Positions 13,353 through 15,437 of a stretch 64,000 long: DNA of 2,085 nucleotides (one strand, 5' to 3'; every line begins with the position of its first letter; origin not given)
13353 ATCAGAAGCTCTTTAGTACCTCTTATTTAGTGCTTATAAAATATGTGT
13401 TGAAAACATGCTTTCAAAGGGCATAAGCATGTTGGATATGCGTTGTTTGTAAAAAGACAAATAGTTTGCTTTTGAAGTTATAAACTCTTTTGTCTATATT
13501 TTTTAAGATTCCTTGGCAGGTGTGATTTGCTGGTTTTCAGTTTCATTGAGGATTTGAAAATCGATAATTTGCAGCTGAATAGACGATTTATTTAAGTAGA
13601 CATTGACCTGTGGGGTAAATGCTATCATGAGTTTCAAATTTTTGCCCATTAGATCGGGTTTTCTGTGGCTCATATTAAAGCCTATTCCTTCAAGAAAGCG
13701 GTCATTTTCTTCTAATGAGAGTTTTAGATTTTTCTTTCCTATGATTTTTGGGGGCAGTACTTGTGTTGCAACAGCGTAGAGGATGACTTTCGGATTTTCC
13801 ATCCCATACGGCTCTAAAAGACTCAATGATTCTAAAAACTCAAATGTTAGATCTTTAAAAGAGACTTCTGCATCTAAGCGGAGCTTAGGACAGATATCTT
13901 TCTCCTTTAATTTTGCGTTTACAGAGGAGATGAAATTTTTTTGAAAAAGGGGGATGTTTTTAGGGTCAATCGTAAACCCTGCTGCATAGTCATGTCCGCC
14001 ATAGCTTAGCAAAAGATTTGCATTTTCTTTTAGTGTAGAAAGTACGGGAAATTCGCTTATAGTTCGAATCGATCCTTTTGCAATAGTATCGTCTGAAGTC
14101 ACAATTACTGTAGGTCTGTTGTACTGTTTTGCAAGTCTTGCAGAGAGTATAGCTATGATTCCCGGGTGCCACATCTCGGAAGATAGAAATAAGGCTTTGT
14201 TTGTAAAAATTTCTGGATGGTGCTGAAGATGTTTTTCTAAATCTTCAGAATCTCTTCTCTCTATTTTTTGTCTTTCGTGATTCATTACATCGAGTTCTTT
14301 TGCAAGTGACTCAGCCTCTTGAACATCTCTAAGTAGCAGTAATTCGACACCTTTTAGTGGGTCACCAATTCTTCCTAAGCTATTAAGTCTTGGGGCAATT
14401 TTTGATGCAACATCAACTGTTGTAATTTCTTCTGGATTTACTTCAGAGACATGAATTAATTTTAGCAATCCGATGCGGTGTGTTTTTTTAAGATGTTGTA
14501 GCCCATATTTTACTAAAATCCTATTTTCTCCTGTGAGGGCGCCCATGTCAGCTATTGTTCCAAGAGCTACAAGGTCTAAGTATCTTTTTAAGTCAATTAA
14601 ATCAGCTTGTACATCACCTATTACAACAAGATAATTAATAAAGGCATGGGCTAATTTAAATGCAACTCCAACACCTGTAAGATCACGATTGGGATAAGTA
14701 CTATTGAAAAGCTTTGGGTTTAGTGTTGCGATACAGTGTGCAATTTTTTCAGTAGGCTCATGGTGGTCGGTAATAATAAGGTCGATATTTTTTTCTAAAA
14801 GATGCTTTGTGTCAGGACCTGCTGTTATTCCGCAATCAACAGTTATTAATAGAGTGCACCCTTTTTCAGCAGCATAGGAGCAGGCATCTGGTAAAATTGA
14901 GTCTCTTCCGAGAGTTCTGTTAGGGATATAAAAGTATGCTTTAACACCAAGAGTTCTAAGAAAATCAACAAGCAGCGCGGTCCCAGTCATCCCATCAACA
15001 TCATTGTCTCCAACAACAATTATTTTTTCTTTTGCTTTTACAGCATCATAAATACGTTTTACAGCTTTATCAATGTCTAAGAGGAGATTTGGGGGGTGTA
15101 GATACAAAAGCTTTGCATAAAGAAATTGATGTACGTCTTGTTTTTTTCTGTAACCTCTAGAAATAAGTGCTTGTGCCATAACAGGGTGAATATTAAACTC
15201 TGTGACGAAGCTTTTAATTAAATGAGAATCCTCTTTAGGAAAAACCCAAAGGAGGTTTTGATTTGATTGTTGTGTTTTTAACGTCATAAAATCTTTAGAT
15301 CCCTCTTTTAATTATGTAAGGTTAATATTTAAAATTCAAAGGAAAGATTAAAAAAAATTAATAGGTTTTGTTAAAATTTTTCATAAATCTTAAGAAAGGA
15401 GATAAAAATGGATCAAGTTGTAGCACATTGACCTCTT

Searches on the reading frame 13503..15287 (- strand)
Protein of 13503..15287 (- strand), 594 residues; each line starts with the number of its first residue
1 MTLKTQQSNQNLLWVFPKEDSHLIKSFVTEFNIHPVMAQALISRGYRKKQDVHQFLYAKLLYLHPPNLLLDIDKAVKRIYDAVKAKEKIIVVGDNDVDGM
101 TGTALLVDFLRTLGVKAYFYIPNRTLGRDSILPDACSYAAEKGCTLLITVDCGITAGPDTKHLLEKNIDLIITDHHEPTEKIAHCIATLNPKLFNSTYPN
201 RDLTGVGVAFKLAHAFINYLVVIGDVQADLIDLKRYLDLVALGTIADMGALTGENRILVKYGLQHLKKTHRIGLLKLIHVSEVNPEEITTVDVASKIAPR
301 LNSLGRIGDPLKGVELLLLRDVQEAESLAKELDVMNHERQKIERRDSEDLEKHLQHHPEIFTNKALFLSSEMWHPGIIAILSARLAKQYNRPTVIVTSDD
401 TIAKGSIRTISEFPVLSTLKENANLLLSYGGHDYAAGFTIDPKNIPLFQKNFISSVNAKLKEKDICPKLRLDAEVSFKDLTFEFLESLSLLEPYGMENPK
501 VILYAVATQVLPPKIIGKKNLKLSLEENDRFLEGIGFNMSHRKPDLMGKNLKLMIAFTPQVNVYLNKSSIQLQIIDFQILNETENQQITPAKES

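Call 6: search_protein_families(library=pfam, proteins=[window:13503-15287:-], max_evalue=0.01)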
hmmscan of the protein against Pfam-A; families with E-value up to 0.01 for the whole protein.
window:13503-15287:- (594 aa): 3 families
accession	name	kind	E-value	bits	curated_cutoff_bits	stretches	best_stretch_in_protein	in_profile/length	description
PF17768.7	RecJ_OB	-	5.4e-24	84.8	27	1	471-576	1-107/107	RecJ OB domain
PF01368.27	DHH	-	1.5e-21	77.4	28.1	1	88-244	1-125/125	DHH family, N-terminal domain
PF02272.25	DHHA1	-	1.5e-11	45.1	25.9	1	367-454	6-98/102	DHHA1 domain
